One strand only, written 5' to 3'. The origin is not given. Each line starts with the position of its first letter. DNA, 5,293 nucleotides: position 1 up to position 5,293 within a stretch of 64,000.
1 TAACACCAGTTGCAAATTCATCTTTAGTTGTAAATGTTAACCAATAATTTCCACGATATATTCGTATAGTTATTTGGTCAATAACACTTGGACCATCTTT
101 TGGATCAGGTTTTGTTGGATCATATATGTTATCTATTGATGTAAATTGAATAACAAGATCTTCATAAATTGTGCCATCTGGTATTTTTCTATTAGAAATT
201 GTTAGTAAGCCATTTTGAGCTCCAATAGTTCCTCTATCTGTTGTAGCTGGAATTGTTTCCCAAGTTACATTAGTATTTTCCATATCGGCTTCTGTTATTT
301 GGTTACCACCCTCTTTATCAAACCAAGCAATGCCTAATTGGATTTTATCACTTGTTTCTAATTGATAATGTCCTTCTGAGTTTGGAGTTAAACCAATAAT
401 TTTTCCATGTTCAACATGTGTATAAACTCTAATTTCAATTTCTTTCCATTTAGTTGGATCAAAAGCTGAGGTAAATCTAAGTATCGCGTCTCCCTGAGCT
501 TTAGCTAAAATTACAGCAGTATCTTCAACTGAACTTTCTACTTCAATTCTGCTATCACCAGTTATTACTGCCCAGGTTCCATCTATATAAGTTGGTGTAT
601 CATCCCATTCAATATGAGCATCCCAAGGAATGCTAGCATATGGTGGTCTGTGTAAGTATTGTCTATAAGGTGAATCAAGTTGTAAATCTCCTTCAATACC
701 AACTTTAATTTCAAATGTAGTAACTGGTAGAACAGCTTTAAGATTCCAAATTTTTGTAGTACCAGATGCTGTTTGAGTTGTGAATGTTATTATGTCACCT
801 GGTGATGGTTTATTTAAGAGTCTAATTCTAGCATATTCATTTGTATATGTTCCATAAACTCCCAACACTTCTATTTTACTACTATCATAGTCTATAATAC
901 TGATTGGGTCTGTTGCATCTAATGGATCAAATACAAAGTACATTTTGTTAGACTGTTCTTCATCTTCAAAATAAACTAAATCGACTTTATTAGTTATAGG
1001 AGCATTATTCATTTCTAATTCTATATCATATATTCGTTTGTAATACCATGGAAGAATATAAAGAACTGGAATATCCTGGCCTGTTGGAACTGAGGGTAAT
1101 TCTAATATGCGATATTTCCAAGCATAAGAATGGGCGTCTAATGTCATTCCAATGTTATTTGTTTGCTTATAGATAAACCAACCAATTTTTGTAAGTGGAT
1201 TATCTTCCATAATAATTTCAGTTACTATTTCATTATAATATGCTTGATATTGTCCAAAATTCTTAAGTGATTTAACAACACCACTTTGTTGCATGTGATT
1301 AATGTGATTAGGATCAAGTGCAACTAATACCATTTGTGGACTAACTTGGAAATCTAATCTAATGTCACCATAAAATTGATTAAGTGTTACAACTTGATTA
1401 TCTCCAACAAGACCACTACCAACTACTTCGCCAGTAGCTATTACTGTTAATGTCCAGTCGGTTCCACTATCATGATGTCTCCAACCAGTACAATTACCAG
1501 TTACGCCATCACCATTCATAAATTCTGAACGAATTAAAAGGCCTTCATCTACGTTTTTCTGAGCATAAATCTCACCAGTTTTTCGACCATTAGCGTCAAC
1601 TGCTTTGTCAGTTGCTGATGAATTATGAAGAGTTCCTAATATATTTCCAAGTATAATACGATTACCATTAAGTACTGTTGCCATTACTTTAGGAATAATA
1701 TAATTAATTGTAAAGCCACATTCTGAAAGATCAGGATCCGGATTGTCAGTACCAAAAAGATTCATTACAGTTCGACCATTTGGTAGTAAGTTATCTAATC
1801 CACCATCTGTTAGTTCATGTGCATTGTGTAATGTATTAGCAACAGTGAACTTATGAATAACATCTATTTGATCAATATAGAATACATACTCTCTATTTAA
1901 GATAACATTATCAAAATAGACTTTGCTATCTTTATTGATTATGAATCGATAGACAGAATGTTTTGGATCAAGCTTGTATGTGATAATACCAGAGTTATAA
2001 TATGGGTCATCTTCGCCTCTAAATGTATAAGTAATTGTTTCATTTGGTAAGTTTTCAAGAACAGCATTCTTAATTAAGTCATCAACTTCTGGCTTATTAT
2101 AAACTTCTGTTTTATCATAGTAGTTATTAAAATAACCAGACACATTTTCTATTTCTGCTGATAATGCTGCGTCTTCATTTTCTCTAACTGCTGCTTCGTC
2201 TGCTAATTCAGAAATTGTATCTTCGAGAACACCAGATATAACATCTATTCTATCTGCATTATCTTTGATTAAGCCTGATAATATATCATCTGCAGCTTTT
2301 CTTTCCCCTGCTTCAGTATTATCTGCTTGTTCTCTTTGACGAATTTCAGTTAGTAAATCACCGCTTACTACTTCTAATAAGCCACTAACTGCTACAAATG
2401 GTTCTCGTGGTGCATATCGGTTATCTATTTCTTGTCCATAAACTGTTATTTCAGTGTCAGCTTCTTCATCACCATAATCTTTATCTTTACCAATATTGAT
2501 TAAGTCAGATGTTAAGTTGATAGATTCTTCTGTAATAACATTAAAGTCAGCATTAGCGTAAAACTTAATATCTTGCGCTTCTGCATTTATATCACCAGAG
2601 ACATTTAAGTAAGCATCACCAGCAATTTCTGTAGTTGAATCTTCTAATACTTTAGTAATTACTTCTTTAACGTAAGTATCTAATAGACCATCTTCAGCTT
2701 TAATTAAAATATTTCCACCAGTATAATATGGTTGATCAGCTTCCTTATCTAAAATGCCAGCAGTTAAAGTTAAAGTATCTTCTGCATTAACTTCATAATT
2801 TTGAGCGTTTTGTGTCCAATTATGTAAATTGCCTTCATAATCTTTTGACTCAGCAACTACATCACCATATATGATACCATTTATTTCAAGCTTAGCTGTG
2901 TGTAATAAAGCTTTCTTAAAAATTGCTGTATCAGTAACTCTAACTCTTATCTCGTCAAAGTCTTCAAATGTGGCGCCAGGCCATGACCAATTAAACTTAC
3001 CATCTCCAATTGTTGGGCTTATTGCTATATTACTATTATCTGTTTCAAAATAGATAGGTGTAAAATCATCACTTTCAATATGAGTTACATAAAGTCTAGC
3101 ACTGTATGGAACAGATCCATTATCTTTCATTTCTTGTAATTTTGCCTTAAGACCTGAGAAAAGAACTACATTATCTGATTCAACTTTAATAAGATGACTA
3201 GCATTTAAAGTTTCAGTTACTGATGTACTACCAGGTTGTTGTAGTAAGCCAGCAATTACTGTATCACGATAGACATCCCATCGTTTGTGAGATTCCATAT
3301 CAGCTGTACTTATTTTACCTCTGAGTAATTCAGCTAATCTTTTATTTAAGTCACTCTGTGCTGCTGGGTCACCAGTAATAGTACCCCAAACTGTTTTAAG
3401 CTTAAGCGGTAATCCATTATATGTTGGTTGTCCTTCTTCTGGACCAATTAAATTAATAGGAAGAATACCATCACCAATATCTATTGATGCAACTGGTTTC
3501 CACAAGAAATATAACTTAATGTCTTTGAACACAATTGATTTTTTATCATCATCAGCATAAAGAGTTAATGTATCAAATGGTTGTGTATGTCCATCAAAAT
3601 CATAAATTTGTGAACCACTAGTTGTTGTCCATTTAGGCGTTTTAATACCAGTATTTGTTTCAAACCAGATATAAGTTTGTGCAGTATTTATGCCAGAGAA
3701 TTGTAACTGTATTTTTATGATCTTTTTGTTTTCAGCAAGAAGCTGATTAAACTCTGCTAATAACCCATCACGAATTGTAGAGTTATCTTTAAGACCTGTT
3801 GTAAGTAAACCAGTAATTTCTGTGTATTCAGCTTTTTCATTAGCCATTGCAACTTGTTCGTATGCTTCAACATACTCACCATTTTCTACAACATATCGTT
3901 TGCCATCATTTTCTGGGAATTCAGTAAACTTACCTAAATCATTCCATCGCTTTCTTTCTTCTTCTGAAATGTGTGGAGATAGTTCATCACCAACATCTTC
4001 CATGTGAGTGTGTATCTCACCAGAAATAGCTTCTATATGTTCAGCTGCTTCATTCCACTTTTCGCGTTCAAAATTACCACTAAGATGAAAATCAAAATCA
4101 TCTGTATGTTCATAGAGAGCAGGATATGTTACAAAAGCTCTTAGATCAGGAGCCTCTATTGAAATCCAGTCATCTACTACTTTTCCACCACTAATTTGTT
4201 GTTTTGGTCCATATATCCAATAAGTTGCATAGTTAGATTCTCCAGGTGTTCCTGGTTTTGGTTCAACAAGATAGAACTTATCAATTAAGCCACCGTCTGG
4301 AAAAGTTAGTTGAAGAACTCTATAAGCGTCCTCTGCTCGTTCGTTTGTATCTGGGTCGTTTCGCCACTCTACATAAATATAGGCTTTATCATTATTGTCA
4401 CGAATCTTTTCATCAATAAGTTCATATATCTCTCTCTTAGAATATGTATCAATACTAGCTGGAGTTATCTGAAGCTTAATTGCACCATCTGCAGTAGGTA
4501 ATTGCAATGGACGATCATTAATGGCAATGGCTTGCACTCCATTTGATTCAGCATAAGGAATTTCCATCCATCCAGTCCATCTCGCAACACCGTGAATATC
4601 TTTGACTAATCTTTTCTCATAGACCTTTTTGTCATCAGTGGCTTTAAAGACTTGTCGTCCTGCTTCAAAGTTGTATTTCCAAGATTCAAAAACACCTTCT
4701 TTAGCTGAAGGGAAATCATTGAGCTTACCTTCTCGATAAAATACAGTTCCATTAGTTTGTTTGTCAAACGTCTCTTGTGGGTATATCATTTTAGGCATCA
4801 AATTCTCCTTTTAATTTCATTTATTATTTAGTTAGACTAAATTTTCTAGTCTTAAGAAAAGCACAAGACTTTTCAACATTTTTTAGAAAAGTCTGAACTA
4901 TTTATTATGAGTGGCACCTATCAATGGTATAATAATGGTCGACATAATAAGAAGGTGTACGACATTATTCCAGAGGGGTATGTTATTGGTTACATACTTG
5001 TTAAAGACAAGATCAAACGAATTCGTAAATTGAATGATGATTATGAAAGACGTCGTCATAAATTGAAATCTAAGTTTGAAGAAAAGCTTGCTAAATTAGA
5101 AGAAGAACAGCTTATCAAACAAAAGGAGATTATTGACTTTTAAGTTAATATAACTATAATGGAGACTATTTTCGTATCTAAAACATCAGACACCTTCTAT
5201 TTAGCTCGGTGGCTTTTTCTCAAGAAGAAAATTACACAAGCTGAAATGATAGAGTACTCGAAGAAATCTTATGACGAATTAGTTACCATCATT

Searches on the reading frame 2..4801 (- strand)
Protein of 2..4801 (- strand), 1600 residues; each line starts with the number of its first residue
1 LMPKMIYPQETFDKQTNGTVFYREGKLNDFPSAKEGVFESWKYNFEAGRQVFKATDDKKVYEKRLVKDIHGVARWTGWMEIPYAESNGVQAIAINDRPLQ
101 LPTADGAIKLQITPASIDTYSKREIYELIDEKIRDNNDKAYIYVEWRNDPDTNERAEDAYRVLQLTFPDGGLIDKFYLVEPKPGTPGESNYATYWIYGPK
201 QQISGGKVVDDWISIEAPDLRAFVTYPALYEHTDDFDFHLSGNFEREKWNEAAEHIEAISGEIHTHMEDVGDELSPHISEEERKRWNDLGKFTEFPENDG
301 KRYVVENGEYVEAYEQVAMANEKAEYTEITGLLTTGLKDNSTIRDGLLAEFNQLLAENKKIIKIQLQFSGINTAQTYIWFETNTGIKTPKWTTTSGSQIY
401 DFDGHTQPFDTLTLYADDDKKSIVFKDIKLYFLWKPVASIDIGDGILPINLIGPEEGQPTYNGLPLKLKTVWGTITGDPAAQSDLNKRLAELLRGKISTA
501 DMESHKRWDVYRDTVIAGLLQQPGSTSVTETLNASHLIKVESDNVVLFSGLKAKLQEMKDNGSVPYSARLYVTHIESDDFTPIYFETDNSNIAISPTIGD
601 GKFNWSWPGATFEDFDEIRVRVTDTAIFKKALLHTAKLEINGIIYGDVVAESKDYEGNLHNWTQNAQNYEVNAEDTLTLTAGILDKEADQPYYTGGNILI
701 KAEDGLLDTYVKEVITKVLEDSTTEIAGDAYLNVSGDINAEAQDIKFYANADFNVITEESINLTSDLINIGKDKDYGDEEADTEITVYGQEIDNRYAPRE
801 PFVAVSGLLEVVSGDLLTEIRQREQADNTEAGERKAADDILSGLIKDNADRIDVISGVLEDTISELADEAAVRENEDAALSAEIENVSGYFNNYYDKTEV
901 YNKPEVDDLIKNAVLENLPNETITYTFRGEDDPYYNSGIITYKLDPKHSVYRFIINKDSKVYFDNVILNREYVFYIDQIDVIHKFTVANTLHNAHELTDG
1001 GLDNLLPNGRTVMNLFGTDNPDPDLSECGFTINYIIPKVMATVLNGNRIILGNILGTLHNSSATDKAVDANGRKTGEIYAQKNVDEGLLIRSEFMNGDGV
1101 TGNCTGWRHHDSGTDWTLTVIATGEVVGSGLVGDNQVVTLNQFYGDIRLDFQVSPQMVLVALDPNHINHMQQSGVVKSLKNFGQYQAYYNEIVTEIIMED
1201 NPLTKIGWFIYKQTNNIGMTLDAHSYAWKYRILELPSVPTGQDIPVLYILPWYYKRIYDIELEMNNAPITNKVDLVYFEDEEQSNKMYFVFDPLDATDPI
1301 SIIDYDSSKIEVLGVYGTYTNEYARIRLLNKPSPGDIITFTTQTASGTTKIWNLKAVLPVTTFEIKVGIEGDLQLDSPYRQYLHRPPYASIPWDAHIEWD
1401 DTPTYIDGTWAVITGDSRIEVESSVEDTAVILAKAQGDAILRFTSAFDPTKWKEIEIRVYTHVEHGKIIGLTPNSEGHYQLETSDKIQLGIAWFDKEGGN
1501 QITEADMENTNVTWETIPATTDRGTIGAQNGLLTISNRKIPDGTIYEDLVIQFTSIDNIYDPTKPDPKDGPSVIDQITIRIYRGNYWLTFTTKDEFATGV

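Call 15: search_protein_families(library=phrogs, proteins=[window:2-4801:-])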
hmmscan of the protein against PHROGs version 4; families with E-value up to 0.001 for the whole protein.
window:2-4801:- (1600 aa): 0 families

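Call 29: search_protein_families(library=pfam, proteins=[window:2-4801:-], max_evalue=0.01)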
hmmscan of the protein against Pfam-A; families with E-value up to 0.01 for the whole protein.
window:2-4801:- (1600 aa): 0 families

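Call 39: search_solved_structures(query=window:2-4801:-, max_evalue=1)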
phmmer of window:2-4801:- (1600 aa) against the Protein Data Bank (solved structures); distinct sequences matched with E-value up to 1: 1.
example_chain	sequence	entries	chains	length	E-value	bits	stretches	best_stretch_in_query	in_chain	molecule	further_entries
8u8f_R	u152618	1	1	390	0.82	9.9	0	415-475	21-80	G-protein coupled receptor 3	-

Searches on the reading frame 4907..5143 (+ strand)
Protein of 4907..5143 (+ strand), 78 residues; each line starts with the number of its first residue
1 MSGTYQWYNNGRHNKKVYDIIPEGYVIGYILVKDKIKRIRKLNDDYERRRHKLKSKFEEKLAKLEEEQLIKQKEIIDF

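Call 35: search_protein_families(library=pfam, alignment_id=A1, max_evalue=0.001)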
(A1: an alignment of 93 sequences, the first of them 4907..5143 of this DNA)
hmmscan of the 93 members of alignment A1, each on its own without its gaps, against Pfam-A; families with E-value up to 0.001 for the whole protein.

A. member 1, window:4907-5143:+ (78 aa): 0 families

B. families by the number of members that match (of 93 scanned): 33 families (the first 25 are shown)
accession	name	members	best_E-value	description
PF09414.15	RNA_ligase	2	8.3e-21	RNA ligase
PF00476.26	DNA_pol_A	2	2e-16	DNA polymerase family A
PF02511.20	Thy1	1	2.8e-42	Thymidylate synthase complementing protein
PF00497.25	SBP_bac_3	1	3.6e-39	Bacterial extracellular solute-binding proteins, family 3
PF07866.17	DUF1653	1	5.2e-23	Protein of unknown function (DUF1653)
PF02675.21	AdoMet_dc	1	2.9e-22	S-adenosylmethionine decarboxylase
PF01068.26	DNA_ligase_A_M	1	1.4e-19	ATP dependent DNA ligase domain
PF18907.5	DUF5662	1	5.2e-18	Family of unknown function (DUF5662)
PF01145.31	Band_7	1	2e-17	SPFH domain / Band 7 family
PF12705.13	PDDEXK_1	1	2e-17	PD-(D/E)XK nuclease superfamily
PF00984.24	UDPG_MGDP_dh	1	5e-16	UDP-glucose/GDP-mannose dehydrogenase family, central domain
PF14743.12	DNA_ligase_OB_2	1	3.5e-14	DNA ligase OB-like domain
PF01612.26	DNA_pol_A_exo1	1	1.4e-12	3'-5' exonuclease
PF18798.6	LPD3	1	4.3e-11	Large polyvalent protein-associated domain 3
PF20691.3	TAGT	1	8.1e-10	TET-Associated Glycosyltransferase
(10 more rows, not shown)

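Call 36: search_protein_families(library=phrogs, alignment_id=A1, max_evalue=0.00001)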
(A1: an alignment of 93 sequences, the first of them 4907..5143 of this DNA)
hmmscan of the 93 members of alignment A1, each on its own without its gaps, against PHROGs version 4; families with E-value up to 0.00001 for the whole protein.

A. member 1, window:4907-5143:+ (78 aa): 0 families

B. families by the number of members that match (of 93 scanned): 41 families (the first 25 are shown)
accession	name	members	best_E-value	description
phrog_17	-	2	3e-49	DNA polymerase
phrog_7293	-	1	1.1e-79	-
phrog_114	-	1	4.1e-70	ATP-dependent DNA ligase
phrog_34045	-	1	5.3e-50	-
phrog_10776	-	1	2.7e-46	-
phrog_24030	-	1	6.1e-43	RNA ligase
phrog_655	-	1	6e-42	homing endonuclease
phrog_85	-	1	3.4e-38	thymidylate synthase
phrog_5889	-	1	1.5e-32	-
phrog_3041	-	1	1.4e-31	cytidyltransferase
phrog_200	-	1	2.1e-26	lipoprotein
phrog_9148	-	1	9.2e-26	UDP-glucose dehydrogenase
phrog_1987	-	1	1.3e-25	-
phrog_395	-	1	1.8e-23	cytidyltransferase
phrog_23089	-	1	4.8e-23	-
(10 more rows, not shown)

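Call 48: find_encoding_contigs(protein=window:4907-5143:+, flank=10000, max_places=3)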
Protein window:4907-5143:+ (78 aa): 3 contigs read that carry it; 3 places shown.
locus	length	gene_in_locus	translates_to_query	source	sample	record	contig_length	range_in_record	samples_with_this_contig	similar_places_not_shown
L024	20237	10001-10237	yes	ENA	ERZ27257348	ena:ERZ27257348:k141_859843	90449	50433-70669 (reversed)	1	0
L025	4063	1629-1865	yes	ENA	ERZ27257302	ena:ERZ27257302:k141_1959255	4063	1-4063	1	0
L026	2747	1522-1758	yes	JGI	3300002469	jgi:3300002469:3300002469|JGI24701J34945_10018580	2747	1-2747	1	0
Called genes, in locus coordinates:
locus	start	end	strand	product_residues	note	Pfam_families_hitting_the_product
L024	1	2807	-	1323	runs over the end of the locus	PF09479:Flg_new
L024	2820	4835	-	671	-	PF09479:Flg_new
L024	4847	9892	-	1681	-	-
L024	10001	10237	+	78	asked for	-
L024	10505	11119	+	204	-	PF07460:NUMOD3 (weak)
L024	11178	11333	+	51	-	-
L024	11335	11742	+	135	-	-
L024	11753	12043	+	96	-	-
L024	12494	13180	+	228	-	PF04480:DUF559, PF18741:MTES_1575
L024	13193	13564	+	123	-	-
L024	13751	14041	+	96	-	-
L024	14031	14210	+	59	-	-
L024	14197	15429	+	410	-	-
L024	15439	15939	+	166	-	-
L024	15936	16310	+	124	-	-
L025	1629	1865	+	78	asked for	-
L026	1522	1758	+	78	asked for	-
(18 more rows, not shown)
